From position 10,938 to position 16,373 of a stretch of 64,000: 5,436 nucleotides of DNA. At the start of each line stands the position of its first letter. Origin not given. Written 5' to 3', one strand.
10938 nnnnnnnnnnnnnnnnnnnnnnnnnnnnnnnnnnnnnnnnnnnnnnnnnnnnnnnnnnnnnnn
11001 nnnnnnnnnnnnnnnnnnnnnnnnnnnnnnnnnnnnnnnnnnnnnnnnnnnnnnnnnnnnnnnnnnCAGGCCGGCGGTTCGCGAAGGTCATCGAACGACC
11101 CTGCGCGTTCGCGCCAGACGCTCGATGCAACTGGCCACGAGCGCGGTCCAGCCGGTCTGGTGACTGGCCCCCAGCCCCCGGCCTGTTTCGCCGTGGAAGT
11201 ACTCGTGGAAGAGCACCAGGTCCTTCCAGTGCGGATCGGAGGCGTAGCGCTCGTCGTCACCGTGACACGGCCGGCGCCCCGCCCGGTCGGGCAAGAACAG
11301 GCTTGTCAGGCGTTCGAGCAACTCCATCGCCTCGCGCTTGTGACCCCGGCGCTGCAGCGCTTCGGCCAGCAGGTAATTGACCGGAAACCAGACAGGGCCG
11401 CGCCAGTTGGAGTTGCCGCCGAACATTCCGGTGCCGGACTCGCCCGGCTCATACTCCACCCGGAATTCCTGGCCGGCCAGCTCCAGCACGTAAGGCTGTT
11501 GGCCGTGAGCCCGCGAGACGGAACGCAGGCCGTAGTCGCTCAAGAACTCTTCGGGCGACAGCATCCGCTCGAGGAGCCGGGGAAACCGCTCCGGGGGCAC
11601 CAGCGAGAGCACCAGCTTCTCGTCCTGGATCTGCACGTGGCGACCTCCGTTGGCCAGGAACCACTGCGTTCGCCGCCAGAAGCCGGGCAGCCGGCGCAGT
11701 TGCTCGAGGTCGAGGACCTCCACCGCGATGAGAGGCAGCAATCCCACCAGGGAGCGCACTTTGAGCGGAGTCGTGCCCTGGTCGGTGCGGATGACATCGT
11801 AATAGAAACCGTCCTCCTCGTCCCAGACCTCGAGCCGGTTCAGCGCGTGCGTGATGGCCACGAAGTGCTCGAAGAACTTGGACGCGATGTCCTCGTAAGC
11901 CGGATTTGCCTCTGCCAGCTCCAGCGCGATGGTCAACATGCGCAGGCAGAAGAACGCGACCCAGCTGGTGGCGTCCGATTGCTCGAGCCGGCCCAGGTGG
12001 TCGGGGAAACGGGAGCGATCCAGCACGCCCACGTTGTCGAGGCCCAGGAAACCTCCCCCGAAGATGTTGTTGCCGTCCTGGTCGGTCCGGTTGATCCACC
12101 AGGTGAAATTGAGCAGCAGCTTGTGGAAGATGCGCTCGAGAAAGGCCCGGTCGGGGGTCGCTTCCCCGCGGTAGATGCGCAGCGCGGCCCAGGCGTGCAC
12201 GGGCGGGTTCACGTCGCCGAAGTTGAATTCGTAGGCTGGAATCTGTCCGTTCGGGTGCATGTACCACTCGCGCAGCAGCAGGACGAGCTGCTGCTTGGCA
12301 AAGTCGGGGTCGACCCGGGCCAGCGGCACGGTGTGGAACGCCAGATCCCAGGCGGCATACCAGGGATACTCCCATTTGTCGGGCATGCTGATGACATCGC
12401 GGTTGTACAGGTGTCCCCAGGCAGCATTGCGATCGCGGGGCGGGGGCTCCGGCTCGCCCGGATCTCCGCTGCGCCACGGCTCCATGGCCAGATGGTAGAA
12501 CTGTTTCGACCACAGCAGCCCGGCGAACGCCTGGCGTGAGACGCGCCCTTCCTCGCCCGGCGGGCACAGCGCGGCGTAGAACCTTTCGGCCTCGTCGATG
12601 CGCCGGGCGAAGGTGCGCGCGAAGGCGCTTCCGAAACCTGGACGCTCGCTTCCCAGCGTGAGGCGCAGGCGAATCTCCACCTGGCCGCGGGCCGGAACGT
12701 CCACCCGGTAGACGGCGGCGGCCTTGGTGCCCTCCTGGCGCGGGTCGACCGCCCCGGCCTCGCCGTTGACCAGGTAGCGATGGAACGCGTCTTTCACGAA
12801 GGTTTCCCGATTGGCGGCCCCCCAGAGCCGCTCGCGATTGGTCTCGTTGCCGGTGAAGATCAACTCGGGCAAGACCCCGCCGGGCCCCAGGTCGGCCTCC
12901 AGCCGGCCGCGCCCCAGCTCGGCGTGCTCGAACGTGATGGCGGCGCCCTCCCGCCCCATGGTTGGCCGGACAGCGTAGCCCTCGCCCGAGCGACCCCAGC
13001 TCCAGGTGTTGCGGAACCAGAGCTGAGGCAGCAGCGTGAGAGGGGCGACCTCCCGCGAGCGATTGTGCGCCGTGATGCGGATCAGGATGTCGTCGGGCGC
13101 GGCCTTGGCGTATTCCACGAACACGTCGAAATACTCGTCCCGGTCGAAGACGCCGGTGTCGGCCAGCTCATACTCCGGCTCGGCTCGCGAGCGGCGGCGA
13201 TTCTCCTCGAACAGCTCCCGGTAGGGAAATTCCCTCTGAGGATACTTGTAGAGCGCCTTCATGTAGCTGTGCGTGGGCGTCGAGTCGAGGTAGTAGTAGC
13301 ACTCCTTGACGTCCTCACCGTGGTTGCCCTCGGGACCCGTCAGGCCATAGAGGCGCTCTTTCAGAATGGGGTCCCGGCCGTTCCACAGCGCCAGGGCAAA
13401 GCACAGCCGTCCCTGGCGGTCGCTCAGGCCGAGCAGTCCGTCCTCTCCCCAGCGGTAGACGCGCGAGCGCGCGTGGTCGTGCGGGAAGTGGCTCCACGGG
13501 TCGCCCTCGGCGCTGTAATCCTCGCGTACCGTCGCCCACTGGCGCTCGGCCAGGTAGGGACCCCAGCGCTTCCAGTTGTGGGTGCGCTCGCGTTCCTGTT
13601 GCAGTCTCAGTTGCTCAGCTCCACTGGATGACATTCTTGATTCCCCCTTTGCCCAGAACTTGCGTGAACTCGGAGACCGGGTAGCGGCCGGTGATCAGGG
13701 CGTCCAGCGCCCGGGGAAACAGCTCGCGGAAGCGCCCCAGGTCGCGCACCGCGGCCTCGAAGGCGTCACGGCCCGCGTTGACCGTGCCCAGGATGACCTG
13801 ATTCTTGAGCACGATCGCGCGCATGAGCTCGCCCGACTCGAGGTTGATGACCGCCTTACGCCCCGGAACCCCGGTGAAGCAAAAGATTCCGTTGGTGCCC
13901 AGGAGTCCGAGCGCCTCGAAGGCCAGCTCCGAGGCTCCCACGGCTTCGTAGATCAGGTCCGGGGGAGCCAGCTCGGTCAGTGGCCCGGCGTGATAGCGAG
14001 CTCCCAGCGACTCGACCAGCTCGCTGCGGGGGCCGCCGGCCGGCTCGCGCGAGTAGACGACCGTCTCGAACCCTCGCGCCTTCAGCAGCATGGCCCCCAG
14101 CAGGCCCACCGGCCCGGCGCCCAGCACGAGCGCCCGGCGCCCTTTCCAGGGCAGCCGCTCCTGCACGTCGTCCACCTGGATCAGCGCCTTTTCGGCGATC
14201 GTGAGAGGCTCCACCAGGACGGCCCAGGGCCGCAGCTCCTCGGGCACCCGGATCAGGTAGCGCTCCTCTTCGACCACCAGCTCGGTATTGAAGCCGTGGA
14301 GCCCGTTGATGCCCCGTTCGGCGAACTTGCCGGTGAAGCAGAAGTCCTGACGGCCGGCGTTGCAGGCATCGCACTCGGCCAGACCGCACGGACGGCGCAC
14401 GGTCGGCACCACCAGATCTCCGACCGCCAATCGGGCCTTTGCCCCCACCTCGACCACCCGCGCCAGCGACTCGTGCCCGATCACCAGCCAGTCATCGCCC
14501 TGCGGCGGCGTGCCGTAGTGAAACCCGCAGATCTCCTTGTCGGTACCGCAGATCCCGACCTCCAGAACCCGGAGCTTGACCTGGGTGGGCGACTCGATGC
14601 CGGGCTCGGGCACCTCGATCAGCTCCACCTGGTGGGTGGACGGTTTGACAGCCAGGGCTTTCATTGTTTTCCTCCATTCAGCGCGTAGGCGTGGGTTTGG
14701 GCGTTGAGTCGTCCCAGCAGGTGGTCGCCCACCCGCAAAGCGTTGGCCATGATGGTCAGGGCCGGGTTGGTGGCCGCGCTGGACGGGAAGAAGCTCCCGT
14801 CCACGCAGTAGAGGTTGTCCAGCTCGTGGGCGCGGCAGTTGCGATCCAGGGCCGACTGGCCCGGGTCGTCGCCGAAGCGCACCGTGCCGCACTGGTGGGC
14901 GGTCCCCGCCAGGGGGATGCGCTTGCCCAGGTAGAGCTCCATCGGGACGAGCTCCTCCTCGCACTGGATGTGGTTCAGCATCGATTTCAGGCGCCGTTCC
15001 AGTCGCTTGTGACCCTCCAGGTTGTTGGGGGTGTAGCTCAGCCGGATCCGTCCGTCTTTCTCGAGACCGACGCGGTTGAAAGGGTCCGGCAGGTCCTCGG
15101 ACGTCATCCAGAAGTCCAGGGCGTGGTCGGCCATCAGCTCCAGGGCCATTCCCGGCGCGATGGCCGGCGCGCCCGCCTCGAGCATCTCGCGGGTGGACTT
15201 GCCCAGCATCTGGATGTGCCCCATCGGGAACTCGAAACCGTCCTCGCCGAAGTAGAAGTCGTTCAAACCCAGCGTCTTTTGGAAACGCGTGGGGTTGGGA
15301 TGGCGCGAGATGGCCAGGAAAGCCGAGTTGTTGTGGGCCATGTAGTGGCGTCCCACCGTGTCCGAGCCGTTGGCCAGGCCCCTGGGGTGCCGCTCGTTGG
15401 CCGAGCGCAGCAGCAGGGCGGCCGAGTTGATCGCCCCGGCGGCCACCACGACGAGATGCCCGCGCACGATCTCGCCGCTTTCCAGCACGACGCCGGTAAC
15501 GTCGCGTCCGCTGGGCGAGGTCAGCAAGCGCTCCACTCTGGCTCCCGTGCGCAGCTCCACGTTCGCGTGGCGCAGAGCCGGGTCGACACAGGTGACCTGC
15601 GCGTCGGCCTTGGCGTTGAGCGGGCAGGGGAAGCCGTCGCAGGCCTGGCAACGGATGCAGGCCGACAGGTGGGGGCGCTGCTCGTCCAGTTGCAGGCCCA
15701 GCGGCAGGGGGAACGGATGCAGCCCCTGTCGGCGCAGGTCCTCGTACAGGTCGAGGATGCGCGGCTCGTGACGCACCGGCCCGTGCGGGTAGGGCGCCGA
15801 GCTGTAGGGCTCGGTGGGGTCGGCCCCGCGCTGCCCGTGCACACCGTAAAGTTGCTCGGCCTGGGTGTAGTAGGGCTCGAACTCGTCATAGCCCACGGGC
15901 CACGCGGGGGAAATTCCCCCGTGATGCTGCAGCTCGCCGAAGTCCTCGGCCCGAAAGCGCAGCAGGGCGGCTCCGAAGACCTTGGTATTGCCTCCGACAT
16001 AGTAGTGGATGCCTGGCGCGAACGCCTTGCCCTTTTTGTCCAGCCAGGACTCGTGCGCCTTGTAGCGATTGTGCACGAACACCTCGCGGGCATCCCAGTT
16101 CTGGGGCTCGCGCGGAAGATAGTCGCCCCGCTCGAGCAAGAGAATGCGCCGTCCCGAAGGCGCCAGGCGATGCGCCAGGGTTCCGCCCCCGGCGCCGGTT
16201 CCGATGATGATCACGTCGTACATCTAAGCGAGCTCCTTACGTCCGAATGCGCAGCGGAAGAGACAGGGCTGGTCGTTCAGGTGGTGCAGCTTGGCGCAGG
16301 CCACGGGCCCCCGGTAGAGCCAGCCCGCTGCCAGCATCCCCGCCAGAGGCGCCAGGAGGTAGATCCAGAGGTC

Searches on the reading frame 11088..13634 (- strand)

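Call 18: search_protein_families(library=pfam, proteins=[window:11088-13634:-], max_evalue=0.001)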
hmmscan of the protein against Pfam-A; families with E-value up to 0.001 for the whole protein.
window:11088-13634:- (848 aa): 2 families
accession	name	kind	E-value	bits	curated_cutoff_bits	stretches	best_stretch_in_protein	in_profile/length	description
PF22422.2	MGH1-like_GH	-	8.1e-30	105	27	2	423-522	1-110/356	Mannosylglycerate hydrolase MGH1-like glycoside hydrolase domain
PF03200.22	Glyco_hydro_63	-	6.2e-10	38.9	22.4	1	553-835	252-488/492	Glycosyl hydrolase family 63 C-terminal domain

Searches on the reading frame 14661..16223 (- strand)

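Call 18: search_protein_families(library=pfam, proteins=[window:14661-16223:-], max_evalue=0.001)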
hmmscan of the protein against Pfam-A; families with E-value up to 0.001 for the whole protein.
window:14661-16223:- (520 aa): 8 families
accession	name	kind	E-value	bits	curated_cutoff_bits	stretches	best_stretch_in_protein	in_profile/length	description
PF05199.19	GMC_oxred_C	-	1.2e-17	65.2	24.6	1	440-495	84-139/139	GMC oxidoreductase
PF00732.25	GMC_oxred_N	-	1.2e-12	48.6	23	1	75-297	26-216/218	GMC oxidoreductase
PF01266.30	DAO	-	3e-08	34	27.9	0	3-37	1-35/353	FAD dependent oxidoreductase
PF07992.20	Pyr_redox_2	-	4.3e-08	33.4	26.1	0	2-37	1-36/291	Pyridine nucleotide-disulphide oxidoreductase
PF00890.30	FAD_binding_2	-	2.9e-07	30.5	20.4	0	3-35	1-33/414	FAD binding domain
PF13450.12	NAD_binding_8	-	3.7e-05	24.4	21.9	1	6-35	1-30/68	NAD(P)-binding Rossmann-like domain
PF05834.18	Lycopene_cycl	-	0.00014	21.5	23.4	0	3-40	1-40/380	Lycopene cyclase protein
PF03486.20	HI0933_like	-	0.00054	19.9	50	0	3-35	2-34/244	HI0933-like protein Rossmann domain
